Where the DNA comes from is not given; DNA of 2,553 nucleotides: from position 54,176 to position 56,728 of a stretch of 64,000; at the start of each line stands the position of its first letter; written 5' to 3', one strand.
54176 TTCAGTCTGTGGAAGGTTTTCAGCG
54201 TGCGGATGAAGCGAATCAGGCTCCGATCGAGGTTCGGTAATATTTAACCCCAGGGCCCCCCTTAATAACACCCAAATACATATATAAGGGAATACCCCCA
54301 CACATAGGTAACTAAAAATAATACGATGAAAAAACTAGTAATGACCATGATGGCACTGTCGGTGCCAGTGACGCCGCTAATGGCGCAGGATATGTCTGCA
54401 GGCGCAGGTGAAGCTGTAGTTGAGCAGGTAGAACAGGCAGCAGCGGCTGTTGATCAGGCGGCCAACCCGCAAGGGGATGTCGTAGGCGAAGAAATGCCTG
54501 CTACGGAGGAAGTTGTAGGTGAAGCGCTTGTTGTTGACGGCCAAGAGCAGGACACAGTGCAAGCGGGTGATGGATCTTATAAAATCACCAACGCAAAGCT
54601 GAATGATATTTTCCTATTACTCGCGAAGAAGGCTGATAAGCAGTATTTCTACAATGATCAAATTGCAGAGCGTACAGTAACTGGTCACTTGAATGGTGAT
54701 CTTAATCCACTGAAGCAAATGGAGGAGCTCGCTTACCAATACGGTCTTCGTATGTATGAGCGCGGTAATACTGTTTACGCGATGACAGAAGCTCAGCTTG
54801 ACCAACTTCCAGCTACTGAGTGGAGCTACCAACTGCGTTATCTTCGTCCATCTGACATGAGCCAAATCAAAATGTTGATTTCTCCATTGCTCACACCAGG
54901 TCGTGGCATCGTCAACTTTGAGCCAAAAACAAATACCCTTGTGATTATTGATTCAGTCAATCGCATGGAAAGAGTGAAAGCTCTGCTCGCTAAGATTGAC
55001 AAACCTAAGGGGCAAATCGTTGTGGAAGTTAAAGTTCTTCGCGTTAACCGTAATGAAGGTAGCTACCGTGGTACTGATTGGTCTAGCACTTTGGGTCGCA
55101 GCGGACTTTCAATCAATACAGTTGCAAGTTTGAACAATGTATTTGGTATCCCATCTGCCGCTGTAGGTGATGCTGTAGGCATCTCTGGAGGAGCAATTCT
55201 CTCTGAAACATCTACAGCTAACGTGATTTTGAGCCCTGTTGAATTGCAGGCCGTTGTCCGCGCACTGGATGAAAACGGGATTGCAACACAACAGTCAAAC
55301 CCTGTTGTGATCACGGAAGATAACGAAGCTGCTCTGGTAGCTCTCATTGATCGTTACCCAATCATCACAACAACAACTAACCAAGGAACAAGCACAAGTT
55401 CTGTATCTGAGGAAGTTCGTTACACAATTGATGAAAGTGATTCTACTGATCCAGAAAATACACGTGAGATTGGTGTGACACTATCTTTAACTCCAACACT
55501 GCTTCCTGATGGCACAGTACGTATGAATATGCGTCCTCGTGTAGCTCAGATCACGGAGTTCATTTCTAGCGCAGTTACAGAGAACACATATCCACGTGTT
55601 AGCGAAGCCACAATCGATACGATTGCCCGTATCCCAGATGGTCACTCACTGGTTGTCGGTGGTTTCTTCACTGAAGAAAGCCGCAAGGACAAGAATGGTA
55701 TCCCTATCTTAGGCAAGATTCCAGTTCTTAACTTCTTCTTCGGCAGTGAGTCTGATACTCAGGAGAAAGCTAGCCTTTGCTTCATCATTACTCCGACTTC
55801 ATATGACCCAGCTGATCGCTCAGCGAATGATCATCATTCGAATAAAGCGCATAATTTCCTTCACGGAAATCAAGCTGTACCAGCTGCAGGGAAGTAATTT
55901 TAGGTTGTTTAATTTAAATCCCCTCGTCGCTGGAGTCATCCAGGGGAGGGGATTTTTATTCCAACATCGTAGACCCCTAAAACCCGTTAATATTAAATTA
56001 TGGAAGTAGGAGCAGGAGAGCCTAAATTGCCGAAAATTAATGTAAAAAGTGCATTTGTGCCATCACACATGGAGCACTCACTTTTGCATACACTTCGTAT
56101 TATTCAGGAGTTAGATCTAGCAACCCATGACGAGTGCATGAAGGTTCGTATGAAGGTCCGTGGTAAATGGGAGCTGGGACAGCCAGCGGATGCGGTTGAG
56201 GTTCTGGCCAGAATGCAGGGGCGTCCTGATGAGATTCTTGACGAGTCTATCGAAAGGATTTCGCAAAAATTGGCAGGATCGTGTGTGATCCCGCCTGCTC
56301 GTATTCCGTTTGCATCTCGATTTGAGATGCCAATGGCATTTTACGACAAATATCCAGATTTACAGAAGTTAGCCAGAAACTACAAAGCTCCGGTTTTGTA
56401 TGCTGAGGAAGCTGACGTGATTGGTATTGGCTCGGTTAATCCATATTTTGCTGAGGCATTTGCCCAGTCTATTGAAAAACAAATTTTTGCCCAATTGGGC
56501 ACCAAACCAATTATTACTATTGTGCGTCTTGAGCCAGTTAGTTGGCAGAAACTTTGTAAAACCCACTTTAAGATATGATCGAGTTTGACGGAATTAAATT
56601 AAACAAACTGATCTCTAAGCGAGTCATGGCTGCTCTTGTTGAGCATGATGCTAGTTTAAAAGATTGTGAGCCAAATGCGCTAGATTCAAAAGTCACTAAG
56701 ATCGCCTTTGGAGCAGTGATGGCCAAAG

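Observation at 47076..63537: Uniformly + strand type II secretion / type IV pilus-like locus with many unrecognisable components and cargo candidates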

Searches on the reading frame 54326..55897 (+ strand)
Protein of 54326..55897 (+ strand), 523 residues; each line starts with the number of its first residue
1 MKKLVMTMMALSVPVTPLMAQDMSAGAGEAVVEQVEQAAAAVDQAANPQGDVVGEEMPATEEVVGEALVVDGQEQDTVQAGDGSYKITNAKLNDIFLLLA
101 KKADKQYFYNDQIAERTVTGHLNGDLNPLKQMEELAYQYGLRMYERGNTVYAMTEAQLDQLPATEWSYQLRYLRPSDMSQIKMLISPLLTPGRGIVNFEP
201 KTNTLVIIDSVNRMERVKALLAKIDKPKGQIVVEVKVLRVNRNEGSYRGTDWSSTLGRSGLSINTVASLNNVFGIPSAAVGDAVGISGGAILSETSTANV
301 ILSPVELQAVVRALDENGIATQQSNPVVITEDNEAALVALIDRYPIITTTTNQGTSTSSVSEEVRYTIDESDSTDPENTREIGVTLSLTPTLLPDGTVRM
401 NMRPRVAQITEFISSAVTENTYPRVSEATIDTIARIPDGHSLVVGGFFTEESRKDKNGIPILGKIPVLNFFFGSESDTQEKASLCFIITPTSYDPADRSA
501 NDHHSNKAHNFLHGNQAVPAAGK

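Call 4: search_protein_families(library=pfam, max_evalue=0.01, proteins=[window:54326-55897:+])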
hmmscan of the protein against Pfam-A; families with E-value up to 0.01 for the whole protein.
window:54326-55897:+ (523 aa): 2 families
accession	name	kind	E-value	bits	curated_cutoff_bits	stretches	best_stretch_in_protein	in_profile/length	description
PF00263.26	Secretin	-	3.7e-33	114.9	27.5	1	313-491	1-166/169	Bacterial type II and III secretion system protein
PF03958.22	Secretin_N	-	2e-09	38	28.2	1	168-230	4-69/69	Bacterial type II/III secretion system short domain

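Call 6: search_protein_families(library=ncbifam, max_evalue=0.01, proteins=[window:54326-55897:+])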
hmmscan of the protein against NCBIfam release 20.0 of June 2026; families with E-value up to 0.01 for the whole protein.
window:54326-55897:+ (523 aa): 9 families
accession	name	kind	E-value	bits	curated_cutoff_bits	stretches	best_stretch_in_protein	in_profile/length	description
TIGR02516.1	type_III_yscC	equivalog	1.3e-40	139.4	238.45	3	382-491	347-459/463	type III secretion system outer membrane ring subunit SctC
TIGR02517.1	type_II_gspD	equivalog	1.8e-36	125.8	351.35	1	91-491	301-588/600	type II secretion system secretin GspD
TIGR02519.1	pilus_MshL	equivalog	4.3e-34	117.8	250.2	1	199-491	4-288/290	pilus (MSHA type) biogenesis protein MshL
TIGR02515.1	IV_pilus_PilQ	subfamily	2.5e-32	112.4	284.35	1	188-490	129-424/428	type IV pilus secretin PilQ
NF011873.0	PRK15346.1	equivalog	3.6e-20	72.1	524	1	196-487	238-488/499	EscC/YscC/HrcC family type III secretion system outer membrane ring protein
NF010083.0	PRK13568.1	equivalog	3.7e-18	65.5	554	2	347-491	273-415/419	DNA uptake porin HofQ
NF042912.1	Amuc_1098_fam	equivalog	1.2e-16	60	750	2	409-501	710-804/805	Amuc_1098 family type IV pilus outer membrane protein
NF007851.2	PRK10560.1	exception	1.6e-15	56.8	598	2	363-491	280-407/412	DNA uptake porin HofQ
TIGR02520.1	pilus_B_mal_scr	equivalog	3.2e-11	42.5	287.65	1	178-490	221-511/513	PilN family type IVB pilus formation outer membrane protein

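Call 94: search_solved_structures(query=window:54326-55897:+, max_evalue=0.001)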
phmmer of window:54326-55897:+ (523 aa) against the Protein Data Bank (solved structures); distinct sequences matched with E-value up to 0.001: 22.
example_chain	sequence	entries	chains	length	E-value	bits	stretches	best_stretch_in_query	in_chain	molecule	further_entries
6i1x_A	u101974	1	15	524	2.7e-16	62.8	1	192-497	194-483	Type II secretion system protein D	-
3jc8_Qa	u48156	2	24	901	5.3e-16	61.8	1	191-491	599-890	PilQ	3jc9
6ve2_A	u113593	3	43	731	2.5e-15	59.6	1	191-507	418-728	Fimbrial assembly protein PilQ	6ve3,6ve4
9sh1_A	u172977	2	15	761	2.9e-15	59.4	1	189-491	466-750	Type IV pilus biogenesis and competence protein PilQ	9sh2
5wln_G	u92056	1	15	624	8.7e-15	57.8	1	192-493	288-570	Type II secretion system protein D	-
5tcq_A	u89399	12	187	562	1.5e-14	57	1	383-503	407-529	Protein InvG | Type 3 secretion system secretin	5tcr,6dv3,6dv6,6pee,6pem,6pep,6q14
4av2_A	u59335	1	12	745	2.1e-14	56.6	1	189-496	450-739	TYPE IV PILUS BIOGENESIS AND COMPETENCE PROTEIN PILQ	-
9k8v_A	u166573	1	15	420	2.9e-14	56.1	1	199-516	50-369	General secretion pathway protein D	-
5wq9_A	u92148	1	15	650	6.6e-14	54.9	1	196-516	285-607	Type II secretion system protein D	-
9x0w_A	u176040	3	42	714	8e-14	54.6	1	191-491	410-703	Fimbrial assembly protein PilQ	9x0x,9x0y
5wq8_A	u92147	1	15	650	1.3e-13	54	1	196-516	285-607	Type II secretion system protein D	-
6i1y_A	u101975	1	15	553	4.4e-12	48.9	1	323-517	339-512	General secretion pathway protein GspD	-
5w68_A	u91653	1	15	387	5e-12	48.7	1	192-516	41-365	Putative type II secretion protein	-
5zdh_A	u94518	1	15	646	1.3e-11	47.4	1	191-516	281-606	Type II secretion system protein D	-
6rwk_X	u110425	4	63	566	2.7e-11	46.3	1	306-491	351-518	Outer membrane protein MxiD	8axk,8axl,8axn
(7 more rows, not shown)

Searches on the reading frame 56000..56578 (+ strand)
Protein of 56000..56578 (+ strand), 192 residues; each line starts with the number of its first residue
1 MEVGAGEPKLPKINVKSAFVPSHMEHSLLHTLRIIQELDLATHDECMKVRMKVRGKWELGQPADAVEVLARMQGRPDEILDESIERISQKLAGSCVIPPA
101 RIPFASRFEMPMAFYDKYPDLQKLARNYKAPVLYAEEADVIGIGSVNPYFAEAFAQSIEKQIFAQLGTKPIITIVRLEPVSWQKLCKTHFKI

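Call 4: search_protein_families(library=pfam, max_evalue=0.01, proteins=[window:56000-56578:+])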
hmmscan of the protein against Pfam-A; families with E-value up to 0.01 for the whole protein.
window:56000-56578:+ (192 aa): 0 families

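Call 6: search_protein_families(library=ncbifam, max_evalue=0.01, proteins=[window:56000-56578:+])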
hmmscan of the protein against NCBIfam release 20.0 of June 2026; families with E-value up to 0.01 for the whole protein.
window:56000-56578:+ (192 aa): 0 families

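Call 50: search_protein_families(library=pfam, alignment_id=A4, max_evalue=1)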
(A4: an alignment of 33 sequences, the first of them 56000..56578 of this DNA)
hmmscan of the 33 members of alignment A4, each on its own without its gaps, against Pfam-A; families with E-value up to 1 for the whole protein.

A. member 1, window:56000-56578:+ (192 aa): 0 families

B. families by the number of members that match (of 33 scanned): 4 families
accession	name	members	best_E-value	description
PF16482.11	Staufen_C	1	0.046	Staufen C-terminal domain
PF25587.1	Rv2743c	1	0.097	Rv2743c family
PF10711.15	DUF2513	1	0.16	Hypothetical protein (DUF2513)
PF01218.23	Coprogen_oxidas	1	0.23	Coproporphyrinogen III oxidase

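Call 51: search_solved_structures(query=A4, max_evalue=10, show_alignments=2)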
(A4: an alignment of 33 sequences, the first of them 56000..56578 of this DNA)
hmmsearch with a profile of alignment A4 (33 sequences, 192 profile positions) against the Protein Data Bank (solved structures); distinct sequences matched with E-value up to 10: 5.
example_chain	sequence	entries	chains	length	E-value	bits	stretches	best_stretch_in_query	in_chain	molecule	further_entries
6w2v_A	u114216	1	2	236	0.14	15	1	43-129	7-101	Junction 23 DHR14-DHR18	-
9vke_A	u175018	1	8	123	0.4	13.5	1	8-72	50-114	De novo designed zinc hydrolase 11-7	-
37tt_A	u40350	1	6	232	2.6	10.9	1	42-89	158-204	Z4 c3ii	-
9v39_A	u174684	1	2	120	3.1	10.6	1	25-86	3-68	De novo designed serotonin binder SROb2_30, chain A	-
5cwo_A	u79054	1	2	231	4.4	10.1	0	41-85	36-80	Designed helical repeat protein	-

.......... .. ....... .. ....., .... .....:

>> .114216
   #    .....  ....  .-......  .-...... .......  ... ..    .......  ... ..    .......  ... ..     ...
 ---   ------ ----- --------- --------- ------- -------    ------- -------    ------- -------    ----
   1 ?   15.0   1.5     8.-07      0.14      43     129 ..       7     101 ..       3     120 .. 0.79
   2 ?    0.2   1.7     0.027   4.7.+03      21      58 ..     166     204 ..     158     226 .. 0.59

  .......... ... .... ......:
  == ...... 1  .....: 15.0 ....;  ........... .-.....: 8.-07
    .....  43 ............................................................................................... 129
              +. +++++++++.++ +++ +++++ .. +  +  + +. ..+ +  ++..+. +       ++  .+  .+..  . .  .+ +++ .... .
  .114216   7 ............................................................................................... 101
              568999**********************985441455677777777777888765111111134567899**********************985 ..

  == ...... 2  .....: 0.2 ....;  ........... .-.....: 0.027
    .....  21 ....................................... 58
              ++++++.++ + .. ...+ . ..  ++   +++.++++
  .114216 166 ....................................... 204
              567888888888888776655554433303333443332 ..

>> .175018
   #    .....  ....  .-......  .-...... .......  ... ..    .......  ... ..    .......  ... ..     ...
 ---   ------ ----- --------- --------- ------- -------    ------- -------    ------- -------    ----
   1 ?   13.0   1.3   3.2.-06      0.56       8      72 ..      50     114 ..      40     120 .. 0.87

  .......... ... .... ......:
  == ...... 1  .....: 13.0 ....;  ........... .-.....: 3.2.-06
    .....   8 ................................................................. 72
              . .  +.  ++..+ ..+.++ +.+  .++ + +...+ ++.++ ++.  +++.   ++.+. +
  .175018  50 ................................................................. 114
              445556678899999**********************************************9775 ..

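Call 72: find_homologous_proteins(query=A4, max_evalue=0.001)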
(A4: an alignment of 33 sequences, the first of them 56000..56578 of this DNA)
Query A4 (33 sequences) (192 aa, profile of the alignment): 888 proteins with E <= 0.001 among 5369 candidates; the best 120 are listed.
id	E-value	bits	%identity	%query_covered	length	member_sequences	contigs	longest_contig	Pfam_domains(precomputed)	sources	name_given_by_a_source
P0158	4.9e-86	305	34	97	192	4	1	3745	-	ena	-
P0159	8.3e-86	305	36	88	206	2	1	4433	-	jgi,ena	-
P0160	8.4e-86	305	34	86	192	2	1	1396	-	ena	-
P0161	1.0e-85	304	34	95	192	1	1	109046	-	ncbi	-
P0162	1.2e-85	304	35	88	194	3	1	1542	-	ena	-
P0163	1.8e-85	303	34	97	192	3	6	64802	-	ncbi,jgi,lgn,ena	jgi:hypothetical protein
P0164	2.7e-85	303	36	92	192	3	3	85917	-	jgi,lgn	jgi:hypothetical protein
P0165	2.8e-85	303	33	86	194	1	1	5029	-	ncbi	-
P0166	2.9e-85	303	32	94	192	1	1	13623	-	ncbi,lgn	-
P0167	5.3e-85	302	39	69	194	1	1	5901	-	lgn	-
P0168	6.3e-85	302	31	96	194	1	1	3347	-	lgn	-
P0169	6.8e-85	302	40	69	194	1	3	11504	-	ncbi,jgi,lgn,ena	-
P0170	9.8e-85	301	34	95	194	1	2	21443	-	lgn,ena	-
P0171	1.0e-84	301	36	79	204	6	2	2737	-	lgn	-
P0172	1.1e-84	301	37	88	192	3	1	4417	-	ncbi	-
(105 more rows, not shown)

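Call 79: predict_structure(alignment_id=A8)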
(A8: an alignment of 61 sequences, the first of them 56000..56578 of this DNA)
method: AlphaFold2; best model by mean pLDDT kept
length: 192 residues; sequences in the alignment: 61
mean_pLDDT: 91.3   pTM: 0.83
mean pLDDT of the five models: 91.3, 83.7, 78.2, 72.5, 67.6
residues with pLDDT >= 90: 155; 70-90: 18; 50-70: 17; < 50: 2
segments of 3 or more residues with pLDDT < 50: none
pLDDT, mean of each block of 10 residues (from residue 1): 61 61 95 98 98 95 96 82 96 97 89 95 96 94 98 97 97 97 93 81
secondary structure, 60 per line:
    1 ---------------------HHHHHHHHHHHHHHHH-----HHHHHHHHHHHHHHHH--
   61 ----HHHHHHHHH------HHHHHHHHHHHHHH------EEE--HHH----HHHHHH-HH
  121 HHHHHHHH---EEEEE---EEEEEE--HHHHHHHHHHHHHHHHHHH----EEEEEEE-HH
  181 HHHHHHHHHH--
elements in order: H22-37 H43-58 H65-73 H80-93 E100-102 H112-117 H119-128 E132-136 E140-145 H148-166 E171-177 H179-190
